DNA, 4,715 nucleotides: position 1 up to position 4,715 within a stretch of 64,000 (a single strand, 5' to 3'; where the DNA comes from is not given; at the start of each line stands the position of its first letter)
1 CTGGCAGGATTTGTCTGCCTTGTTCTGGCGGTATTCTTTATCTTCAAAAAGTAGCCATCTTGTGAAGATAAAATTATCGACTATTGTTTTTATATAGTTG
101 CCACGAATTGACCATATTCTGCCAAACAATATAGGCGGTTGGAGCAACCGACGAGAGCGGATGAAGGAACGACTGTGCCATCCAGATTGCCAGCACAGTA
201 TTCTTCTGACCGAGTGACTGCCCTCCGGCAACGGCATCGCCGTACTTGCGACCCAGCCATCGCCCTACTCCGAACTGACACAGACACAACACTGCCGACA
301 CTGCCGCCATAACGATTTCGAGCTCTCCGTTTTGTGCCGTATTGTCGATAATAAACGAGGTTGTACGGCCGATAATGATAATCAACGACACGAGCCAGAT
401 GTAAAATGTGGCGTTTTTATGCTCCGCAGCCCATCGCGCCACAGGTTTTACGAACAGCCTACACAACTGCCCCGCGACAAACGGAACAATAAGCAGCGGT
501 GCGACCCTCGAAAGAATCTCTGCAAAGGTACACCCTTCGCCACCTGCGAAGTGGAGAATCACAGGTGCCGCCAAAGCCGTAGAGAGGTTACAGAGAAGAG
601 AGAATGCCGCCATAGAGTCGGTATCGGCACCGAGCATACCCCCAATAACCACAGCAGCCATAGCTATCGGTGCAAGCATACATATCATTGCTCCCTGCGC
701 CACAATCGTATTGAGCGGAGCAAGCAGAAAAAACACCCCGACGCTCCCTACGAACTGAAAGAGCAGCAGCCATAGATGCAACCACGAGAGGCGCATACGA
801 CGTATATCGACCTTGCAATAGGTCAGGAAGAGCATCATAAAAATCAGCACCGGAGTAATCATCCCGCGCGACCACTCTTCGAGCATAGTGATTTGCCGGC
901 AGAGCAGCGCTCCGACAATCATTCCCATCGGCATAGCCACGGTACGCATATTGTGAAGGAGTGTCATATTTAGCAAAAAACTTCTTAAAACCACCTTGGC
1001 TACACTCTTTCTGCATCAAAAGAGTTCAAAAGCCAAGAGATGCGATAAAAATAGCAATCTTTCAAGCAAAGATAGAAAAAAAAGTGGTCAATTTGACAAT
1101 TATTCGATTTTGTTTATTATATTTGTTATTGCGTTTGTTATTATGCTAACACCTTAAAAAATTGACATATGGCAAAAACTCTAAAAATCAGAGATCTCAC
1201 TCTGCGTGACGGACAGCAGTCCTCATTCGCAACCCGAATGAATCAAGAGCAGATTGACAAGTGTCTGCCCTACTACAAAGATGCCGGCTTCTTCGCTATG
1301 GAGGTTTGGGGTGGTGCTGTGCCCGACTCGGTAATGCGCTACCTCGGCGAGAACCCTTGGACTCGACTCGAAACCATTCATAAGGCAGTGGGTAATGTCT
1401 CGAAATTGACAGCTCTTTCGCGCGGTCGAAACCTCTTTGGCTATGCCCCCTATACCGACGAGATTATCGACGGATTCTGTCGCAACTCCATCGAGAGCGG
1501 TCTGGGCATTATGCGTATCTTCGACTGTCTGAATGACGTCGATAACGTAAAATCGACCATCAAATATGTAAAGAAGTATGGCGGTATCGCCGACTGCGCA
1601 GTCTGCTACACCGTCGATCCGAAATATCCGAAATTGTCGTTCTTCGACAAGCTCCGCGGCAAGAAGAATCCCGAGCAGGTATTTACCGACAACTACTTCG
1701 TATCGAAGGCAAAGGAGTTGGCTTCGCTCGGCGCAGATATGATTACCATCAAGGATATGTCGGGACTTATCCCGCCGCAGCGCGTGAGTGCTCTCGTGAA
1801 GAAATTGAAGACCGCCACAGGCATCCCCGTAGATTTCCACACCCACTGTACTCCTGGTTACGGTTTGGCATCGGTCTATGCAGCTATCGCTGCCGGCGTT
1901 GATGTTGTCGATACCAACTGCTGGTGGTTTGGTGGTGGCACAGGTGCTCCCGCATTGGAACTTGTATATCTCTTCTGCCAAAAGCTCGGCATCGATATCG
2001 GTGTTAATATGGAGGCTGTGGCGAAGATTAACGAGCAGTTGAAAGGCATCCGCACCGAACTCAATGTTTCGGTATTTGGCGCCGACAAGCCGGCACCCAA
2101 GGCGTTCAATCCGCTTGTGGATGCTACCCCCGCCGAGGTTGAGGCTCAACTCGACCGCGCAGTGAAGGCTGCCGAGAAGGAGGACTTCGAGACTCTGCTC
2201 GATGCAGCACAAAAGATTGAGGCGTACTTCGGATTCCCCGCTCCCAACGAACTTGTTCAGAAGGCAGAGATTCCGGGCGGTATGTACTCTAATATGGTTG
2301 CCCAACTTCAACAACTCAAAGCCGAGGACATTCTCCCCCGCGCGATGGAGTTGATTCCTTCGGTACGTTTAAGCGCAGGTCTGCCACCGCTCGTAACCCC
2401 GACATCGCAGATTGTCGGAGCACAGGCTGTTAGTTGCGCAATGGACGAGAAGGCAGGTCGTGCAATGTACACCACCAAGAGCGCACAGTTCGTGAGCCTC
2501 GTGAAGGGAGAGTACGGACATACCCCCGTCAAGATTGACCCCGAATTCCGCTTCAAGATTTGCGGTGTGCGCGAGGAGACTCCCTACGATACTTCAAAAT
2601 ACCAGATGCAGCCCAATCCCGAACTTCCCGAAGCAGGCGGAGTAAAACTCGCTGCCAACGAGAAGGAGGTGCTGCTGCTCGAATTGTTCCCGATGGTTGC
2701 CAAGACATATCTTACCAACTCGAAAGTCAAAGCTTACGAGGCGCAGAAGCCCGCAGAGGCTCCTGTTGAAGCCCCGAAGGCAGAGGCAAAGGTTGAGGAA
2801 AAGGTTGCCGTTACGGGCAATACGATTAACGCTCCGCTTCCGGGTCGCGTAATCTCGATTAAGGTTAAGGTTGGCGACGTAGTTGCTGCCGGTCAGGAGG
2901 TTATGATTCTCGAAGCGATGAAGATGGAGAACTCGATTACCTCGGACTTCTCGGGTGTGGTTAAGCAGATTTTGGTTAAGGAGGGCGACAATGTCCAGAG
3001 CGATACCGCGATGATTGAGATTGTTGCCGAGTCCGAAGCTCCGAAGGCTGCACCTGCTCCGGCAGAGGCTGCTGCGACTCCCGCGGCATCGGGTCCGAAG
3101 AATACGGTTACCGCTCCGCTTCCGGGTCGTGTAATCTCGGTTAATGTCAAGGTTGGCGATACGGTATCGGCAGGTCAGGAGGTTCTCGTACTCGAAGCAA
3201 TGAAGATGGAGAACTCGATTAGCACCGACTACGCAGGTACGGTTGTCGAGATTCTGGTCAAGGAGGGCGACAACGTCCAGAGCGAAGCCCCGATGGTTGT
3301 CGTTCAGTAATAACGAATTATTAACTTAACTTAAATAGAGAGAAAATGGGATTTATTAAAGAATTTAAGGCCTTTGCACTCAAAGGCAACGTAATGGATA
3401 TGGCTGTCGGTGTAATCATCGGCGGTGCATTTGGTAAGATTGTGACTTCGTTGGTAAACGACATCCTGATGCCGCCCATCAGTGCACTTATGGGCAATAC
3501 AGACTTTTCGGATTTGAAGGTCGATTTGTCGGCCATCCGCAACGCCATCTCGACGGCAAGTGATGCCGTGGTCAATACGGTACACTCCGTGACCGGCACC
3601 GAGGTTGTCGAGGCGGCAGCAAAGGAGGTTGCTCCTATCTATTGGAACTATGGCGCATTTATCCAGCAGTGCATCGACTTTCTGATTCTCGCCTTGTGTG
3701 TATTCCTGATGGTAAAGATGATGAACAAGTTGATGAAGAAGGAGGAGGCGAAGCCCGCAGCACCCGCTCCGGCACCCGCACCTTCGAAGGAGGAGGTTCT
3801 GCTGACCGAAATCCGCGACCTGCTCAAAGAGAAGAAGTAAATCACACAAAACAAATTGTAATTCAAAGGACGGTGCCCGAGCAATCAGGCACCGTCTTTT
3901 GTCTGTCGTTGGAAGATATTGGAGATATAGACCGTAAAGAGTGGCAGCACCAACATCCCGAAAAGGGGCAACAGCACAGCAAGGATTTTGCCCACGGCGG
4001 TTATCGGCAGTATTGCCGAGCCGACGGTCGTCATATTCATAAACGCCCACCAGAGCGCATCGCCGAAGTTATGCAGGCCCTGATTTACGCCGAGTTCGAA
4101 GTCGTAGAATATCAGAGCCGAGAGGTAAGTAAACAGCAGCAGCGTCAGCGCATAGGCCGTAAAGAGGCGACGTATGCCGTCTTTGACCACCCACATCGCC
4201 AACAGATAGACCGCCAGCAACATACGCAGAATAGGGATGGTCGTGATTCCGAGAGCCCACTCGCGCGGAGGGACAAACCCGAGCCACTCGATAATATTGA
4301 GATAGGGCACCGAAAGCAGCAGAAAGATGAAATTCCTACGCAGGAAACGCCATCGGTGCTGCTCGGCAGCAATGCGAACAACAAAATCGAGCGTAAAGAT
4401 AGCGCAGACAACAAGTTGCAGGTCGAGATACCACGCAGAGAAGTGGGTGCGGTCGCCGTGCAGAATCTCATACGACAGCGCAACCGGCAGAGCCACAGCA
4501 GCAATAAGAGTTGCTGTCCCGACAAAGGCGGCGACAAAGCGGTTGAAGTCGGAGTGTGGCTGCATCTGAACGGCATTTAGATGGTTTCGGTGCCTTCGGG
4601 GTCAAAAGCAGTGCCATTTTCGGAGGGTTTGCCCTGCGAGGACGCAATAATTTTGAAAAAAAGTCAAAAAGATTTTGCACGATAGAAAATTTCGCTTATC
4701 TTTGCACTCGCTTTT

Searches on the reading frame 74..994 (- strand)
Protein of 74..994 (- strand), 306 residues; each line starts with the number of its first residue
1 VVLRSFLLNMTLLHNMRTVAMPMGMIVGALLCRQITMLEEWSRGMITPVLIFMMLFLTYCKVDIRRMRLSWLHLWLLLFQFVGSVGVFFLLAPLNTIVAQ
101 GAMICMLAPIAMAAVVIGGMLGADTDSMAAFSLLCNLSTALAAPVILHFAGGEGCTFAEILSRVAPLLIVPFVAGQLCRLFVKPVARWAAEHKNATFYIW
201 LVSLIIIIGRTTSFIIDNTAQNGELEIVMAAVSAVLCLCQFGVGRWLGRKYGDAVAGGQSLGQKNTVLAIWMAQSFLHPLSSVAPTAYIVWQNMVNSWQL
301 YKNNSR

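Call 8: search_protein_families(library=pfam, proteins=[window:74-994:-], max_evalue=0.01)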
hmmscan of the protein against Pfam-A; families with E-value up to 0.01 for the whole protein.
window:74-994:- (306 aa): 1 family
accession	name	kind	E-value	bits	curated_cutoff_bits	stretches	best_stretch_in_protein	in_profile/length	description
PF01758.21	SBF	-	3.3e-05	24.1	24.3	1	49-209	2-178/191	Sodium Bile acid symporter family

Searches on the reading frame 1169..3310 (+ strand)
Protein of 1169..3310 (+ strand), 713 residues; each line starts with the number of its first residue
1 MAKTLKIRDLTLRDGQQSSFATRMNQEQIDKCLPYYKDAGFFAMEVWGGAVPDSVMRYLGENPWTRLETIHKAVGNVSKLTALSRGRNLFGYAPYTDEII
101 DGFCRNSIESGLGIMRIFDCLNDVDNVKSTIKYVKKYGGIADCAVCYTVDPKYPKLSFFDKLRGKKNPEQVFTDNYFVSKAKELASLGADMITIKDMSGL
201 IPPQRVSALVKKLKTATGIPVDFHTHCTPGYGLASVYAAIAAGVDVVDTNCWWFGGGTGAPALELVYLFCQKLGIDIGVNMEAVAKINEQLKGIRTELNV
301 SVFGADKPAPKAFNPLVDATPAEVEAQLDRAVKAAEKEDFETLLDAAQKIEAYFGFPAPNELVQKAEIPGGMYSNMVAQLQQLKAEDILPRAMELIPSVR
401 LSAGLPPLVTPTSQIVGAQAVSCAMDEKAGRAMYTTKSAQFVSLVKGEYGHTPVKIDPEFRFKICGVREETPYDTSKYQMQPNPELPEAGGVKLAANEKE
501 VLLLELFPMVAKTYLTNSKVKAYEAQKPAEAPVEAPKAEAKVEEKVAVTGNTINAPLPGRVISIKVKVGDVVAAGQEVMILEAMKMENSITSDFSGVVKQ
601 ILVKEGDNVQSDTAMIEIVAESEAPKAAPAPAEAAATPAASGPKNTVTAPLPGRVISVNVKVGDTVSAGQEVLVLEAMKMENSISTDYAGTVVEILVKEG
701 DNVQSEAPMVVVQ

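Call 8: search_protein_families(library=pfam, proteins=[window:1169-3310:+], max_evalue=0.01)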
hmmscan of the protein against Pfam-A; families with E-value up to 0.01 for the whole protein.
window:1169-3310:+ (713 aa): 11 families
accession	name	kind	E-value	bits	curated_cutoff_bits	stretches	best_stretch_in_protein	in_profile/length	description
PF00364.28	Biotin_lipoyl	-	9.8e-38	128.3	22.1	2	552-618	2-73/73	Biotin-requiring enzyme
PF02436.23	PYC_OADA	-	1.5e-30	106.9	27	1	363-542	1-188/201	Conserved carboxylase domain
PF00682.25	HMGL-like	-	8.7e-18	65.1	29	1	176-289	143-258/260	HMGL-like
PF13533.13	Biotin_lipoyl_2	-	1.8e-16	59.9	29.8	2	590-610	3-23/32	Biotin-lipoyl like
PF13437.12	HlyD_3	-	2.6e-12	47.9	22.2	2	552-581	1-30/106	HlyD family secretion protein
PF16576.10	HlyD_D23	-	9.3e-07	28.8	30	0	644-676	108-140/214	Barrel-sandwich domain of CusB or HlyD membrane-fusion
PF01597.25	GCV_H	-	0.00027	21.3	22.2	0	653-695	31-74/122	Glycine cleavage H-protein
PF05896.17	NQRA_N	-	0.00029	21.4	25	0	543-601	25-78/94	NqrA N-terminal barrel-sandwich hybrid domain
PF01551.29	Peptidase_M23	-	0.0032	18.1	28.7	0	643-705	12-65/96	Peptidase family M23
PF13375.12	RnfC_N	-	0.007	16.8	25.6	0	564-607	44-86/101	RnfC Barrel sandwich hybrid domain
PF00358.26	PTS_EIIA_1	-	0.0083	16.3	27.2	0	648-683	76-111/127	phosphoenolpyruvate-dependent sugar phosphotransferase system, EIIA 1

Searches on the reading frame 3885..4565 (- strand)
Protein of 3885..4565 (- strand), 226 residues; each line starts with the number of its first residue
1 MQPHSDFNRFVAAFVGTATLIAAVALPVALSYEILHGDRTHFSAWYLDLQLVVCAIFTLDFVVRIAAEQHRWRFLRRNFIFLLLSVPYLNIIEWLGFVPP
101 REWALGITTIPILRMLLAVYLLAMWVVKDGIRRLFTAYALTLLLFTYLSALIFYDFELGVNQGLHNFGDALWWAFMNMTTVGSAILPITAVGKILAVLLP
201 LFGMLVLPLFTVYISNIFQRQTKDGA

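Call 8: search_protein_families(library=pfam, proteins=[window:3885-4565:-], max_evalue=0.01)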
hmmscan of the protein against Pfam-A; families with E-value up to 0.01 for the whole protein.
window:3885-4565:- (226 aa): 2 families
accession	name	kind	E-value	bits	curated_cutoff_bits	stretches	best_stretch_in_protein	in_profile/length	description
PF07885.22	Ion_trans_2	-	6.9e-10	39.1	22.5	1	142-219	2-78/79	Ion channel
PF00520.37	Ion_trans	-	1.2e-08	34.9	25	1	10-224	3-239/241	Ion transport protein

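Call 11: find_encoding_contigs(protein=window:3885-4565:-, flank=10000, max_places=10)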
Protein window:3885-4565:- (226 aa): 3 contigs read that carry it; 3 places shown.
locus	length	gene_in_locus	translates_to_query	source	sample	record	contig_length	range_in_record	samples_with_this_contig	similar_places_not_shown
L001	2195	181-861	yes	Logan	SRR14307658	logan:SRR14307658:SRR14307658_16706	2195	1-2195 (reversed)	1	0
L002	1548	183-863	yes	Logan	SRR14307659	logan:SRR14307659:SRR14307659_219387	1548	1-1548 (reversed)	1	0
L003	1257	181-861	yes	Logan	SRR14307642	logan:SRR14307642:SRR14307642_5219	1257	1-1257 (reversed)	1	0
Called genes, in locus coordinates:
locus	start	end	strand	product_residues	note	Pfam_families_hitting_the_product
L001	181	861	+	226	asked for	PF00520:Ion_trans, PF07885:Ion_trans_2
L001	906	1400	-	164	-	PF01741:MscL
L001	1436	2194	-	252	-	?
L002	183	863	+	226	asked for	PF00520:Ion_trans, PF07885:Ion_trans_2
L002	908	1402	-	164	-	PF01741:MscL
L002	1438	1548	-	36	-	?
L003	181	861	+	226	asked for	PF00520:Ion_trans, PF07885:Ion_trans_2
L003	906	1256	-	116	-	?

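Call 45: find_homologous_proteins(query=window:3885-4565:-, max_evalue=1e-40)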
Query window:3885-4565:- (226 aa): 78 proteins with E <= 1e-40 among 1856 candidates.
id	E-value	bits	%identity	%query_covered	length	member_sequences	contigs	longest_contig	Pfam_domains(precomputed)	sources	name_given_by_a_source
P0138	4.8e-143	493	100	100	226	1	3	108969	PF00520.38,PF07885.23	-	-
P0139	3.3e-109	382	79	97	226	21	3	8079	PF07885.23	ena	-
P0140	2.9e-108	379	77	100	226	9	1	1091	PF07885.23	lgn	-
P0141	2.7e-107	376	77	100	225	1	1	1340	PF00520.38,PF07885.23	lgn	-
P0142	7.6e-106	371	73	100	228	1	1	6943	PF00520.38,PF07885.23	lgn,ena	-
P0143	8.9e-106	371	75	99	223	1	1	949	PF00520.38,PF07885.23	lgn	-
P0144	3.2e-105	369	75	99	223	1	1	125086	PF00520.38,PF07885.23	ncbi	-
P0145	5.3e-105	368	75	100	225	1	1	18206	PF00520.38,PF07885.23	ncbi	-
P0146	4.0e-104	365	75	100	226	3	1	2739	PF07885.23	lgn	-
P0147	6.5e-102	358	72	99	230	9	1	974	PF00520.38,PF07885.23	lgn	-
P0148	1.5e-101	357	72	99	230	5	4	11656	PF00520.38,PF07885.23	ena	-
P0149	2.7e-101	356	75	93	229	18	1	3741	PF00520.38,PF07885.23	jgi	jgi:voltage-gated potassium channel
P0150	4.9e-101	355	71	100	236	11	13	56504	PF00520.38,PF07885.23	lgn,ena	-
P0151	2.0e-100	353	71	100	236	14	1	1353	PF07885.23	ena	-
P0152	2.8e-99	349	72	100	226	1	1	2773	PF00520.38,PF07885.23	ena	-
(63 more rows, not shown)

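Call 46: find_encoding_contigs(protein=P0139, flank=10000, max_places=5)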
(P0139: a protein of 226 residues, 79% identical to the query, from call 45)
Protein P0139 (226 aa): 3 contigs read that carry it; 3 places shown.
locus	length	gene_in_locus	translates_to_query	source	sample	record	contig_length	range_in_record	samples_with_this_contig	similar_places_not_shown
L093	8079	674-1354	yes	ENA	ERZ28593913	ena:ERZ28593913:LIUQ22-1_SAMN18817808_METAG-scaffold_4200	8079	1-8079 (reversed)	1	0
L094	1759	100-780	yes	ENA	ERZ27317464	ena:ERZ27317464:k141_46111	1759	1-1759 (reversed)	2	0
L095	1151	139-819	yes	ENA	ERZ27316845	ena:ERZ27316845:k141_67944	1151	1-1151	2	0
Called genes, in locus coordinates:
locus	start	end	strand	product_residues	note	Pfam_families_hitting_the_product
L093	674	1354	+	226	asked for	PF07885:Ion_trans_2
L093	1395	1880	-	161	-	PF01741:MscL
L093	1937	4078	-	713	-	PF00682:HMGL-like, PF02436:PYC_OADA, PF25919:BSH_CusB (faint), PF00364:Biotin_lipoyl, PF25973:BSH_CzcB (faint), PF25984:BSH_YknX (faint), PF25917:BSH_RND (weak), PF00364:Biotin_lipoyl, +1 more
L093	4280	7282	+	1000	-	PF25275:Golvesin_C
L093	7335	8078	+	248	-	?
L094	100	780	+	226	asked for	PF07885:Ion_trans_2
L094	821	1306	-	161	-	PF01741:MscL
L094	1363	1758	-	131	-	?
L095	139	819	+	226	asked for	PF07885:Ion_trans_2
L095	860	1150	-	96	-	?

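Call 47: find_encoding_contigs(protein=P0144, flank=10000, max_places=3)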
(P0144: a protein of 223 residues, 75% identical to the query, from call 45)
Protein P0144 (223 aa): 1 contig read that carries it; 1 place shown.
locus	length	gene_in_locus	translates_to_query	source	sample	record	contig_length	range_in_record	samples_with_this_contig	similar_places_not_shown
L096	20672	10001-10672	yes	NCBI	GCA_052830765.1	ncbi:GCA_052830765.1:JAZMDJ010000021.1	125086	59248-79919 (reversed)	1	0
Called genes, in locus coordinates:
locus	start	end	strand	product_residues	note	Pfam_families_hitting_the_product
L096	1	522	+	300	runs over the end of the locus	PF00535:Glycos_transf_2, PF10111:Glyco_tranf_2_2 (faint), PF13641:Glyco_tranf_2_3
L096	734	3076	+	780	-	-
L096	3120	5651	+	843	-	PF03372:Exo_endo_phos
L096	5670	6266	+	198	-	PF01226:Form_Nir_trans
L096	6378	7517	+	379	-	PF02595:Gly_kinase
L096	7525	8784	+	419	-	PF02447:GntP_permease, PF03600:CitMHS, PF13726:Na_H_antiport_2 (weak)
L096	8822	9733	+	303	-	-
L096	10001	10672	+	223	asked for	PF00520:Ion_trans (weak), PF07885:Ion_trans_2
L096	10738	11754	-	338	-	PF01018:GTP1_OBG, PF01926:MMR_HSR1, PF02421:FeoB_N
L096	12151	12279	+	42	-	-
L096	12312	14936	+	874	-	PF13306:LRR_5, PF13855:LRR_8 (faint), PF12799:LRR_4 (faint), PF13306:LRR_5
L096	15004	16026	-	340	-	PF01207:Dus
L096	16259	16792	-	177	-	PF03602:Cons_hypoth95, PF05175:MTS (weak), PF13847:Methyltransf_31, PF13649:Methyltransf_25 (weak)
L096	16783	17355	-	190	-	-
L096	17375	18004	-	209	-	-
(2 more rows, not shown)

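Call 48: find_encoding_contigs(protein=P0150, flank=10000, max_places=6)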
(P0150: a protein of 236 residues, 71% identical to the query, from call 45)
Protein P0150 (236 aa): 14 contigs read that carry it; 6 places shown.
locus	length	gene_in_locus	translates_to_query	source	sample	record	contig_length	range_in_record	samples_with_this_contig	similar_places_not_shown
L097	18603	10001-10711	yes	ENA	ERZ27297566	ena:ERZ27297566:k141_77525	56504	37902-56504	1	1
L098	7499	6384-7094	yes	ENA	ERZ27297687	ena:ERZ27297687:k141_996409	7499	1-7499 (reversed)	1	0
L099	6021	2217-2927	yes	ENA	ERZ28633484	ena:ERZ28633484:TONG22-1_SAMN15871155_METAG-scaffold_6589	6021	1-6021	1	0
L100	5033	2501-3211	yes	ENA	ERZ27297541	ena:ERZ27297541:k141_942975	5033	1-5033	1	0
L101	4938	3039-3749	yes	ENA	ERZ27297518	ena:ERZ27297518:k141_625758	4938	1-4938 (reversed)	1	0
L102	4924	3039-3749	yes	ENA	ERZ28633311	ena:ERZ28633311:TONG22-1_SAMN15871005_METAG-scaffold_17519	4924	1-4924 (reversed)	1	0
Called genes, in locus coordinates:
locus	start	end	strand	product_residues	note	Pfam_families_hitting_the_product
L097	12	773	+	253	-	PF01113:DapB_N, PF05173:DapB_C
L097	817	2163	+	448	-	PF10502:Peptidase_S26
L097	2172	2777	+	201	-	PF01205:Impact_N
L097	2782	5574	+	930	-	PF00005:ABC_tran (faint), PF02463:SMC_N (faint), PF13175:AAA_15 (faint), PF13191:AAA_16 (faint), PF13476:AAA_23 (faint), PF17760:UvrA_inter, PF17755:UvrA_DNA-bind, PF13304:AAA_21 (weak), +3 more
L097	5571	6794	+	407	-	PF00675:Peptidase_M16, PF05193:Peptidase_M16_C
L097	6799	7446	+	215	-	PF01596:Methyltransf_3, PF13578:Methyltransf_24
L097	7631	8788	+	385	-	PF07690:MFS_1, PF13347:MFS_2 (weak)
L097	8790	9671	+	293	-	PF00294:PfkB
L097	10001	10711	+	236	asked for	PF00520:Ion_trans (weak), PF07885:Ion_trans_2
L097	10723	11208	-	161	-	PF01741:MscL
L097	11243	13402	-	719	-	PF00682:HMGL-like, PF02436:PYC_OADA, PF25917:BSH_RND (faint), PF25919:BSH_CusB (faint), PF13375:RnfC_N (faint), PF00364:Biotin_lipoyl, PF25973:BSH_CzcB (faint), PF00364:Biotin_lipoyl, +1 more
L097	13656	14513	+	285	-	-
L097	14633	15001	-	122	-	PF04342:DMT_6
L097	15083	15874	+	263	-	PF00106:adh_short, PF01370:Epimerase (faint), PF08659:KR, PF13561:adh_short_C2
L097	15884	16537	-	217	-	PF00702:Hydrolase, PF13419:HAD_2, PF13242:Hydrolase_like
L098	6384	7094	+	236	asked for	PF00520:Ion_trans (weak), PF07885:Ion_trans_2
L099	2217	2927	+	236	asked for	PF00520:Ion_trans (weak), PF07885:Ion_trans_2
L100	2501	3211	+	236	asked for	PF00520:Ion_trans (weak), PF07885:Ion_trans_2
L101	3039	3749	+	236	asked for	PF00520:Ion_trans (weak), PF07885:Ion_trans_2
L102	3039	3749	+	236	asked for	PF00520:Ion_trans (weak), PF07885:Ion_trans_2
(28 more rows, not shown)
